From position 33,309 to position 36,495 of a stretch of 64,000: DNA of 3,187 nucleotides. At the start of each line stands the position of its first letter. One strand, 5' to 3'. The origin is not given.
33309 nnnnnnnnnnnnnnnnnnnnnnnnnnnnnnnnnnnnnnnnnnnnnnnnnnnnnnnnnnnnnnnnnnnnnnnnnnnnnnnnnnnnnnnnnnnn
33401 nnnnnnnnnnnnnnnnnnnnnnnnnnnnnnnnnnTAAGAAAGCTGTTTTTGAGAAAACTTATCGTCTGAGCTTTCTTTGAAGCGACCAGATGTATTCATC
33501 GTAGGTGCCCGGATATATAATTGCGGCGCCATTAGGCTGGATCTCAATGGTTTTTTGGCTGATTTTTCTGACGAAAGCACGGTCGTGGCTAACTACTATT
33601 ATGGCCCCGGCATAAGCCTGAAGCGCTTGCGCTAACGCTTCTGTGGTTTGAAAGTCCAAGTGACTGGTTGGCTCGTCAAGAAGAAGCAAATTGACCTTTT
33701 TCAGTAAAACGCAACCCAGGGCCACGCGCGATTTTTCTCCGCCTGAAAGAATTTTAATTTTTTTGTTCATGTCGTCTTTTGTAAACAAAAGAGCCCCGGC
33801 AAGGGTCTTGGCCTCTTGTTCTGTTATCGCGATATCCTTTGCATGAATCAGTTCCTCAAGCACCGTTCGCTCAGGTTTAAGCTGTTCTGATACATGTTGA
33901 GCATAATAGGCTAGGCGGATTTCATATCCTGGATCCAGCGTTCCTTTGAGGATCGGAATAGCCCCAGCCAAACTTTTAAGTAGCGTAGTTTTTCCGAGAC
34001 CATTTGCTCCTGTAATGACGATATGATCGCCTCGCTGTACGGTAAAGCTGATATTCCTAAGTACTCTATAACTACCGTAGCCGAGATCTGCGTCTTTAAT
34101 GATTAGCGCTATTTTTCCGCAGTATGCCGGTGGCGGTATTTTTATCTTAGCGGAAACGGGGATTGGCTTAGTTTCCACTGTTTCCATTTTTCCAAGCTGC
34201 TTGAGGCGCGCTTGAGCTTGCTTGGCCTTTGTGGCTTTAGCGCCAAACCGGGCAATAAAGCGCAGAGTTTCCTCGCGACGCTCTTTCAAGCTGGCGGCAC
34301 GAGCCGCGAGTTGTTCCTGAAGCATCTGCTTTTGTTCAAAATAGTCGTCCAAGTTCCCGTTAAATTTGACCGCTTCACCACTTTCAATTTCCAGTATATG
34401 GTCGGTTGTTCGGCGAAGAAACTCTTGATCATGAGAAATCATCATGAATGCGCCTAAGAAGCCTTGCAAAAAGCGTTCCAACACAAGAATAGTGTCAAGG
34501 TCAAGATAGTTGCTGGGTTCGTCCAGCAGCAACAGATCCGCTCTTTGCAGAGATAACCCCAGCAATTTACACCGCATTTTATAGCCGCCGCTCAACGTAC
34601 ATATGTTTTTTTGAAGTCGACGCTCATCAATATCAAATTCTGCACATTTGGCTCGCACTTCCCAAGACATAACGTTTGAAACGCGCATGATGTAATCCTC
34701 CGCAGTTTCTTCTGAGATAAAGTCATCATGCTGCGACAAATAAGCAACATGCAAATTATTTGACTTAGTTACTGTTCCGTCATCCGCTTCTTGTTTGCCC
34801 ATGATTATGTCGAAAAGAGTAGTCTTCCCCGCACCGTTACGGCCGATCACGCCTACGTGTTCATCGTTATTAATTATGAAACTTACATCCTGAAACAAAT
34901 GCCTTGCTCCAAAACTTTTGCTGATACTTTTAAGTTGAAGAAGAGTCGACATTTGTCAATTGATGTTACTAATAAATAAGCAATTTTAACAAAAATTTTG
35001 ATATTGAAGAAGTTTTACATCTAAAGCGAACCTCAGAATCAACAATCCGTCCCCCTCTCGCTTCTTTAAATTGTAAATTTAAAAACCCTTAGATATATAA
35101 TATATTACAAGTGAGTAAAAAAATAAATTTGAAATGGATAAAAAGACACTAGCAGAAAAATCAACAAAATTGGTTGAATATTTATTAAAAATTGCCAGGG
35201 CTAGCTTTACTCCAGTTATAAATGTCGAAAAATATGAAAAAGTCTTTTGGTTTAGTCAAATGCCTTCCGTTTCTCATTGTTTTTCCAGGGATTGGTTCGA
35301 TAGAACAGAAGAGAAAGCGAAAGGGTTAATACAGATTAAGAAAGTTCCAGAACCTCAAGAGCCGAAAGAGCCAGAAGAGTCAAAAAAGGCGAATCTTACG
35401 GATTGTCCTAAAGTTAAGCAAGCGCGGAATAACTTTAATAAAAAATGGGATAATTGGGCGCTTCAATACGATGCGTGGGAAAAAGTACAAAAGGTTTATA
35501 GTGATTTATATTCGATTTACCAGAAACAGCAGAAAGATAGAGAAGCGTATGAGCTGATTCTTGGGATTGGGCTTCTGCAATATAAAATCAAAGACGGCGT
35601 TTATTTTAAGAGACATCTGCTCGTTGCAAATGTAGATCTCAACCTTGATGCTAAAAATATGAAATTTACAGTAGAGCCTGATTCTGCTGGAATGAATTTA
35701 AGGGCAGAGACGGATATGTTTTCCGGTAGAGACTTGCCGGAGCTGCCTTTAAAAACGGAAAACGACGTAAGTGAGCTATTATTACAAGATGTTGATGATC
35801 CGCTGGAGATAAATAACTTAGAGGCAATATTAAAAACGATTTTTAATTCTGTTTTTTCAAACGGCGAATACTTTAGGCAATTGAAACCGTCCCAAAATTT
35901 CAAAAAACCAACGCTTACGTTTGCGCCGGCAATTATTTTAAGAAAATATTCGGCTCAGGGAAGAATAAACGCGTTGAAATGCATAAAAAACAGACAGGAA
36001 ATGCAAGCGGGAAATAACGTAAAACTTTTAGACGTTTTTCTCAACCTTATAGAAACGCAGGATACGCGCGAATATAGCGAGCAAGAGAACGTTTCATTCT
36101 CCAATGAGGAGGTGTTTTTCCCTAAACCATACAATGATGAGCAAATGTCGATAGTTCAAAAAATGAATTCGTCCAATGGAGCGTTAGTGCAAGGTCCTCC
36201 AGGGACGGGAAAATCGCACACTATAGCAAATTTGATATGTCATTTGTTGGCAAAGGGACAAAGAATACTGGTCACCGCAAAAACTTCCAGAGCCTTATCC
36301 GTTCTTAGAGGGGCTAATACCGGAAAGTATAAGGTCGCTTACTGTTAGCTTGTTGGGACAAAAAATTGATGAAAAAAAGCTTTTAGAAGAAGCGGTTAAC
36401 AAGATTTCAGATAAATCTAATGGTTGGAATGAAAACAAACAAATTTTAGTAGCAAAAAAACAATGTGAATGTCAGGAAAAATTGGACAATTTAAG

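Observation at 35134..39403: Giant helicase-endonuclease fusion (Hhe-like single-gene defence architecture) sitting as an island between an ABC-F gene and addA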

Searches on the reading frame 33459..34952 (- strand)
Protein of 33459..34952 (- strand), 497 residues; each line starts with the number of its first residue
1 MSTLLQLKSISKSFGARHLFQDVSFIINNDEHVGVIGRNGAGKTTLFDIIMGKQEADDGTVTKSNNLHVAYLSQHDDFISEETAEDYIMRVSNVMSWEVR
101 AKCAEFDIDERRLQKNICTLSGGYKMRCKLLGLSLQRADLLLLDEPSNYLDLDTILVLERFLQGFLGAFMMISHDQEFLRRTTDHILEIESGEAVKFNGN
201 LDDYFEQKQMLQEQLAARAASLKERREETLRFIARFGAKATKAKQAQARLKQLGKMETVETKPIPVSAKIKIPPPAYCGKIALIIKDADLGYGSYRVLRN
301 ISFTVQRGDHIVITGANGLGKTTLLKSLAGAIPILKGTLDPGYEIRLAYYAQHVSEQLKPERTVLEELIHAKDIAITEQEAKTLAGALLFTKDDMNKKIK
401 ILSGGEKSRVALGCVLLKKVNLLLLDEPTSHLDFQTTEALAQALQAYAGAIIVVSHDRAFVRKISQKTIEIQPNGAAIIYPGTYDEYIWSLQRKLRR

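Call 21: search_protein_families(library=ncbifam, proteins=[window:33462-34952:-], max_evalue=0.00001)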
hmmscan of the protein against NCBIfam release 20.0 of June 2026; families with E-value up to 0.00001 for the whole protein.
window:33462-34952:- (497 aa): 190 families (the best 25 are shown)
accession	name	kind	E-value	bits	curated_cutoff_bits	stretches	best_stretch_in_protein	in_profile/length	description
NF011646.0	PRK15064.1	equivalog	4.9e-124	414.6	762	2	106-490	142-526/530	ABC-F family ATPase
NF000355.4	ribo_prot_ABC_F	equivalog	1.5e-112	377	380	2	240-471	271-499/499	ribosomal protection-like ABC-F family protein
NF008775.0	PRK11819.1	equivalog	1.9e-101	340.4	599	2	115-494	159-538/556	energy-dependent translational throttle protein EttA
TIGR03719.1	ABC_ABC_ChvD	subfamily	3.6e-100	336.1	806.75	2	114-494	156-536/552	energy-dependent translational throttle protein EttA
NF000169.2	ABCF_Sal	exception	1.2e-97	327.8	725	4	3-176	314-488/542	Sal family ABC-F type ribosomal protection protein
NF050005.1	ABC_ATPase_Uup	equivalog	2.7e-90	303.4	900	2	114-487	151-526/636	ATP-binding cassette ATPase Uup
NF007921.0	PRK10636.1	equivalog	3e-87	293.4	917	2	93-467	119-496/638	ABC transporter ATP-binding protein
NF008358.0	PRK11147.1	equivalog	9.8e-85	285.1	936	2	113-486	150-525/635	ABC transporter ATP-binding protein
NF000170.2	ABCF_Vga_all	exception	4.6e-83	279.5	725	2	242-490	233-471/521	Vga family ABC-F type ribosomal protection protein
NF000168.2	ABCF_Msr_all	exception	8.8e-80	268.6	680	3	241-472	257-479/487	Msr family ABC-F type ribosomal protection protein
NF000514.1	ABCF_OptrA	exception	4.7e-73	246.6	1450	2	98-487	161-547/655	ABC-F type ribosomal protection protein OptrA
NF043038.1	ABCF_CplR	exception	7.2e-73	246.1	780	2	261-491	263-488/544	ABC-F type ribosomal protection protein CplR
NF000171.1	ABCF_producer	exception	6.3e-64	216.3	800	3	243-472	314-535/541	TlrC/CarA/OleB/SrmB family ABC-F type ribosomal protection protein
NF000167.2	ABCF_Lsa_all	exception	1.5e-63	215.4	750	2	10-231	9-231/492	Lsa family ABC-F type ribosomal protection protein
NF000166.1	ABCF_CarA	exception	6.5e-53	179.7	1050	3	261-469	341-543/556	ABC-F type ribosomal protection protein Car(A)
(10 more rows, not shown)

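Call 24: find_encoding_contigs(protein=window:33459-34952:-, flank=10000, max_places=6)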
Protein window:33459-34952:- (497 aa): no gene with exactly this product is on record in the collection.

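Call 96: find_homologous_proteins(query=window:33462-34952:-, max_evalue=1e-60)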
Query window:33462-34952:- (497 aa): 5837 proteins with E <= 1e-60 among 8000 candidates; the best 120 are listed.
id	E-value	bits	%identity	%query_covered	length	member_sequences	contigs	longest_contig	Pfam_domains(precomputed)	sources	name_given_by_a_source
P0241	0.0e+0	1096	100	100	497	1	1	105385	PF13604.13,PF00005.34,PF13245.13,PF05729.19,PF13555.13,PF13401.13,PF02463.26,PF13304.13,PF20720.4,PF12848.14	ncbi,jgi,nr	ncbi:MAG: ATP-binding cassette domain-containing protein [Holosporales bacterium]|jgi:ATP-binding ca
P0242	8.7e-279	943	84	100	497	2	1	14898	PF00005.34,PF13476.13,PF05729.19,PF13555.13,PF02463.26,PF13304.13,PF12848.14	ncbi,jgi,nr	ncbi:MAG: ATP-binding cassette domain-containing protein [Holosporales bacterium]|jgi:ATP-binding ca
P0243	7.2e-205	699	62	100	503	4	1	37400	PF00005.34,PF00006.32,PF05729.19,PF13555.13,PF13401.13,PF02463.26,PF13304.13,PF13191.13,PF12848.14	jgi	jgi:ATP-binding cassette subfamily F protein 3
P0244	2.4e-204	698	61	100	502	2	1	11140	PF01926.30,PF00005.34,PF13476.13,PF13555.13,PF13401.13,PF02463.26,PF13304.13,PF12848.14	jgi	jgi:ATP-binding cassette subfamily F protein 3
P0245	5.4e-199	680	61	100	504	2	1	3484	PF00005.34,PF13476.13,PF13555.13,PF13401.13,PF02463.26,PF13304.13,PF20720.4,PF12848.14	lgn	-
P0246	1.8e-197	675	60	100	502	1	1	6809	PF24883.3,PF00005.34,PF00006.32,PF13555.13,PF13401.13,PF02463.26,PF13304.13,PF12848.14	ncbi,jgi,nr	ncbi:MAG: ATP-binding cassette domain-containing protein [Holosporales bacterium]|jgi:ATP-binding ca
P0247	3.5e-185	634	56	99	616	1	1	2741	PF13604.13,PF00005.34,PF13476.13,PF13555.13,PF13671.13,PF13401.13,PF13238.13,PF02463.26,PF13304.13,PF12848.14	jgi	jgi:ATP-binding cassette subfamily F protein 3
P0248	5.3e-184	631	56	99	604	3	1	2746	PF13604.13,PF00005.34,PF13476.13,PF13555.13,PF13401.13,PF13238.13,PF02463.26,PF13304.13,PF12848.14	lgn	-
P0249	1.3e-183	629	58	99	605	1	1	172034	PF25201.1,PF13604.13,PF00005.34,PF13555.13,PF02463.26,PF13304.13,PF12848.14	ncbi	-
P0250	2.5e-182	625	56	99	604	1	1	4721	PF01926.30,PF25201.1,PF13604.13,PF00005.34,PF13555.13,PF13401.13,PF02463.26,PF13304.13,PF12848.14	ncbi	-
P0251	2.6e-182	625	57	99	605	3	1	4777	PF00005.34,PF13555.13,PF13401.13,PF02463.26,PF13304.13,PF12848.14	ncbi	-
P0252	3.8e-182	624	57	99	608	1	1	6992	PF13604.13,PF00005.34,PF13555.13,PF02463.26,PF13304.13,PF00931.29,PF12848.14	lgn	-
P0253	2.6e-181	622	56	99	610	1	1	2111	PF01926.30,PF13604.13,PF00005.34,PF00350.30,PF13476.13,PF13555.13,PF13401.13,PF03193.23,PF02463.26,PF13304.13,PF12848.14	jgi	jgi:ATP-binding cassette, subfamily F, member 3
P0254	4.1e-181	621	58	99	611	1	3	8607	PF01926.30,PF25201.1,PF13604.13,PF00005.34,PF13555.13,PF13401.13,PF03193.23,PF13238.13,PF02463.26,PF13304.13,PF12848.14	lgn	-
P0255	4.8e-181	621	56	99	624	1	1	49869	PF01926.30,PF13604.13,PF00005.34,PF13555.13,PF13401.13,PF02463.26,PF13304.13,PF00931.29,PF12848.14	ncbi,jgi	-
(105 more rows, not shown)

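Call 97: find_encoding_contigs(protein=P0242, flank=10000, max_places=3)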
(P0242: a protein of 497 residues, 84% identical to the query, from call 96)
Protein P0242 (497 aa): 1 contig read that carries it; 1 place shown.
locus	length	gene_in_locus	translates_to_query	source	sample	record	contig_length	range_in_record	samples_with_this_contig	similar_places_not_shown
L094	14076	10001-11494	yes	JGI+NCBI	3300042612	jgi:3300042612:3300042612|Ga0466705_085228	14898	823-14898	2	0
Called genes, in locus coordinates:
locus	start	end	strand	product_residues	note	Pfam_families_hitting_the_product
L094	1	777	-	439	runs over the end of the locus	PF00990:GGDEF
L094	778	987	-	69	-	-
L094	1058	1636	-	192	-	-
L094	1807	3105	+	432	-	PF03237:Terminase_6N, PF17289:Terminase_6C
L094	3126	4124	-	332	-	PF00044:Gp_dh_N, PF02800:Gp_dh_C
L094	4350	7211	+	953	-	PF00474:SSF, PF02518:HATPase_c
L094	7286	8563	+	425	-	PF00083:Sugar_tr, PF07690:MFS_1, PF00083:Sugar_tr, PF12832:MFS_1_like (weak), PF07690:MFS_1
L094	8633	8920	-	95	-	PF05016:ParE_toxin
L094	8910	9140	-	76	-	-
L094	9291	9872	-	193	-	-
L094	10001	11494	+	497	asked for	PF13476:AAA_23 (faint), PF13555:AAA_29 (faint), PF00005:ABC_tran, PF05729:NACHT (faint), PF13304:AAA_21 (faint), PF12848:ABC_tran_Xtn, PF00005:ABC_tran, PF02463:SMC_N (weak)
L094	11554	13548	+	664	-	PF00270:DEAD (faint), PF04851:ResIII, PF17757:UvrB_inter, PF27431:UvrB_3rd, PF00271:Helicase_C, PF12344:UvrB, PF02151:UVR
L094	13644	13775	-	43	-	-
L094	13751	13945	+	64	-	-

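Call 98: find_encoding_contigs(protein=P0243, flank=10000, max_places=3)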
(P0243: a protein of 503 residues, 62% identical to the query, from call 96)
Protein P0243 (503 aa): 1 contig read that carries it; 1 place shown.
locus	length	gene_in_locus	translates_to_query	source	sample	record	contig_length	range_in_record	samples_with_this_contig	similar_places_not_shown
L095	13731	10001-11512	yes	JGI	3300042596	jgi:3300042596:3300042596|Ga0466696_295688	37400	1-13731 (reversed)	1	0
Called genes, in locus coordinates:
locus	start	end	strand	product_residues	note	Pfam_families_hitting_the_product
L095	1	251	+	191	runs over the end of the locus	PF05433:Rick_17kDa_Anti (faint)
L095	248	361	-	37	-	-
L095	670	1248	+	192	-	PF05591:T6SS_VipA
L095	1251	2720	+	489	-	PF05943:VipB, PF18945:VipB_2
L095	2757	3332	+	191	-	-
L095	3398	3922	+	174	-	-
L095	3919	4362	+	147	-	PF04965:GPW_gp25 (weak)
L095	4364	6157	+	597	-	PF05947:T6SS_TssF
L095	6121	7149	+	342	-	PF06996:T6SS_TssG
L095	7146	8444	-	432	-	PF00672:HAMP, PF00512:HisKA (weak), PF02518:HATPase_c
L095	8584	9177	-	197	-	PF00730:HhH-GPD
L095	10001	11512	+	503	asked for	PF00005:ABC_tran, PF00006:ATP-synt_ab (faint), PF02463:SMC_N (faint), PF05729:NACHT (faint), PF13191:AAA_16 (faint), PF13401:AAA_22 (faint), PF12848:ABC_tran_Xtn, PF00005:ABC_tran, +2 more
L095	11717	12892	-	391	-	PF00266:Aminotran_5, PF01212:Beta_elim_lyase (weak), PF01041:DegT_DnrJ_EryC1 (weak)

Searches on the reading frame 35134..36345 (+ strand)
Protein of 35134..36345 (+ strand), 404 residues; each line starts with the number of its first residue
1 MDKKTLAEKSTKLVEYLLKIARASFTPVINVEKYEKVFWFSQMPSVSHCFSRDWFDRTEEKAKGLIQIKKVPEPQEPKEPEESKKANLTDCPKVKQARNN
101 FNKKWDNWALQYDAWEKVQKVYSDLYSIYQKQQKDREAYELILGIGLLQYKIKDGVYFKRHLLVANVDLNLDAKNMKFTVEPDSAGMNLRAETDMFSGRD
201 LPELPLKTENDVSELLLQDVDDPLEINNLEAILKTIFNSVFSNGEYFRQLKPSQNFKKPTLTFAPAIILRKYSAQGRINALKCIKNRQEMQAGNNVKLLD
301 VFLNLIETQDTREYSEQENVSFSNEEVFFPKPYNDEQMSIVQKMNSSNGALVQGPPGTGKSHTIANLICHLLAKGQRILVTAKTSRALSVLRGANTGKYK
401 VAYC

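Call 7: search_protein_families(library=pfam, proteins=[window:35134-36345:+], max_evalue=0.01)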
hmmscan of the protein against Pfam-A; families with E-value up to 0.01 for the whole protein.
window:35134-36345:+ (404 aa): 9 families
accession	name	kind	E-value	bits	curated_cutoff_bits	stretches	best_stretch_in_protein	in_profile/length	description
PF13086.12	AAA_11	-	1e-10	42.3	27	1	333-391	2-68/257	AAA domain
PF13604.12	AAA_30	-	4.3e-08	33.6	27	1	333-393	2-64/191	AAA domain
PF13245.12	AAA_19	-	2e-06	28.4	25.1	1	337-393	1-59/134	AAA domain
PF20720.3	nSTAND3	-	0.00015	21.9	27.2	1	340-392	10-62/155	Novel STAND NTPase 3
PF00580.27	UvrD-helicase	-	0.00092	19.4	23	1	334-388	2-58/271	UvrD/REP helicase N-terminal domain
PF05127.21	NAT10_TcmA_helicase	-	0.0022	18.3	22.7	1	352-391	2-42/176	RNA cytidine acetyltransferase NAT10/TcmA, helicase domain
PF04851.21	ResIII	-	0.0045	17.4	22.5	0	339-384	10-62/164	Type III restriction enzyme, res subunit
PF03308.22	MeaB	-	0.0053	16.2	23.1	1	352-382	38-68/273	Methylmalonyl Co-A mutase-associated GTPase MeaB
PF01580.24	FtsK_SpoIIIE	-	0.0059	16.5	24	1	328-374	21-66/221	FtsK/SpoIIIE family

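Call 8: search_protein_families(library=padloc, proteins=[window:35134-36345:+], max_evalue=0.01)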
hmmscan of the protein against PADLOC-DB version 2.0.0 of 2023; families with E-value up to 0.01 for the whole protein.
window:35134-36345:+ (404 aa): 10 families
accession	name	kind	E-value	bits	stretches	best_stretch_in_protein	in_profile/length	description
PDLC05009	PDC-S37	-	1.8e-14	50.5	1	331-391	292-352/1550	-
PDLC03920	MkoA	-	1e-13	48.5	1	88-391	378-677/1112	-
PDLC03921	MkoA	-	1.6e-09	34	1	271-380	970-1077/1607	-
PDLC04140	mad8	-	3.1e-06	24.9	1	343-385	23-67/314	mads_8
PDLC05064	PDC-S68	-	6.9e-06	22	1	315-392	666-745/1273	-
PDLC02194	Hhe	-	9.3e-06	21.1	1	348-392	441-485/1911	-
PDLC05035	PDC-S53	-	8.7e-05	18.7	1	307-392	472-553/900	-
PDLC01734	typeIV_RecD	-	0.00039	16.8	1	333-389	340-396/763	RecD_0_IVD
PDLC04103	HerA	-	0.0027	14.1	1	342-384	168-209/579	-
PDLC04476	PDC-M16A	-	0.0071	12.8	0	351-392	29-70/691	-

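Call 66: search_protein_families(library=pfam, alignment_id=A4, max_evalue=1)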
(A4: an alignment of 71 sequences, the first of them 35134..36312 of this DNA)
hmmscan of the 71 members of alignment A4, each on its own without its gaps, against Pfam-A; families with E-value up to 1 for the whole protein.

A. member 1, window:35134-36312:+ (393 aa): 19 families
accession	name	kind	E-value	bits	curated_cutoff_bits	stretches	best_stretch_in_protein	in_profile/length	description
PF13086.12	AAA_11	-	1.1e-10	42.2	27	1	333-390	2-67/257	AAA domain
PF13604.12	AAA_30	-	9.1e-08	32.5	27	1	333-392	2-63/191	AAA domain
PF13245.12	AAA_19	-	4.2e-06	27.4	25.1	1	337-391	1-57/134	AAA domain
PF20720.3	nSTAND3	-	0.00036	20.7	27.2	1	340-387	10-57/155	Novel STAND NTPase 3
PF00580.27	UvrD-helicase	-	0.00072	19.8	23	1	334-387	2-57/271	UvrD/REP helicase N-terminal domain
PF05127.21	NAT10_TcmA_helicase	-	0.0029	17.9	22.7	1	352-390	2-41/176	RNA cytidine acetyltransferase NAT10/TcmA, helicase domain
PF04851.21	ResIII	-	0.0045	17.3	22.5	1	339-384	10-62/164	Type III restriction enzyme, res subunit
PF03308.22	MeaB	-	0.0053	16.2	23.1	1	352-382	38-68/273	Methylmalonyl Co-A mutase-associated GTPase MeaB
PF01580.24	FtsK_SpoIIIE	-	0.0057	16.6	24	1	328-374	21-66/221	FtsK/SpoIIIE family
PF24883.2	NPHP3_N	-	0.011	16.4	24.8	1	343-379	18-54/164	Nephrocystin 3, N-terminal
PF13191.12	AAA_16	-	0.016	16.2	32.6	1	347-381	24-57/167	AAA ATPase domain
PF07728.20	AAA_5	-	0.018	15.5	22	1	351-385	3-38/139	AAA domain (dynein-related subfamily)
PF12775.13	AAA_7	-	0.072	13.1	25.8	1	344-379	30-64/181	P-loop containing dynein motor region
PF00142.24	Fer4_NifH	-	0.12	12.3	25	1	353-381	6-34/271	4Fe-4S iron sulfur cluster binding proteins, NifH/frxC family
PF12774.13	AAA_6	-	0.13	11.7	25.2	1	338-371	23-56/327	Hydrolytic ATP binding site of dynein motor region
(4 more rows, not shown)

B. families by the number of members that match (of 71 scanned): 81 families (the first 25 are shown)
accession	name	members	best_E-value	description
PF13086.12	AAA_11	57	1.1e-10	AAA domain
PF13604.12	AAA_30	56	1.3e-08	AAA domain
PF13191.12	AAA_16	55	0.00019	AAA ATPase domain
PF13245.12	AAA_19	53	9.9e-08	AAA domain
PF20720.3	nSTAND3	52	2.7e-07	Novel STAND NTPase 3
PF12775.13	AAA_7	47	0.005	P-loop containing dynein motor region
PF00580.27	UvrD-helicase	46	5.3e-06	UvrD/REP helicase N-terminal domain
PF02562.22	PhoH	46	4.5e-05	PhoH-like protein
PF01580.24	FtsK_SpoIIIE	39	0.00092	FtsK/SpoIIIE family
PF24883.2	NPHP3_N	28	0.002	Nephrocystin 3, N-terminal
PF13401.12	AAA_22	25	0.0027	AAA domain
PF00270.35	DEAD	22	0.0017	DEAD/DEAH box helicase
PF00910.28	RNA_helicase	21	0.049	RNA helicase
PF04851.21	ResIII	20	0.0045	Type III restriction enzyme, res subunit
PF03308.22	MeaB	18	0.0011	Methylmalonyl Co-A mutase-associated GTPase MeaB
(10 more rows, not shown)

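Call 69: search_protein_families(library=padloc, proteins=[window:35134-36120:+], max_evalue=0.01)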
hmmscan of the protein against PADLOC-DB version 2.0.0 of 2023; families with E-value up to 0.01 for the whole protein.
window:35134-36120:+ (329 aa): 0 families
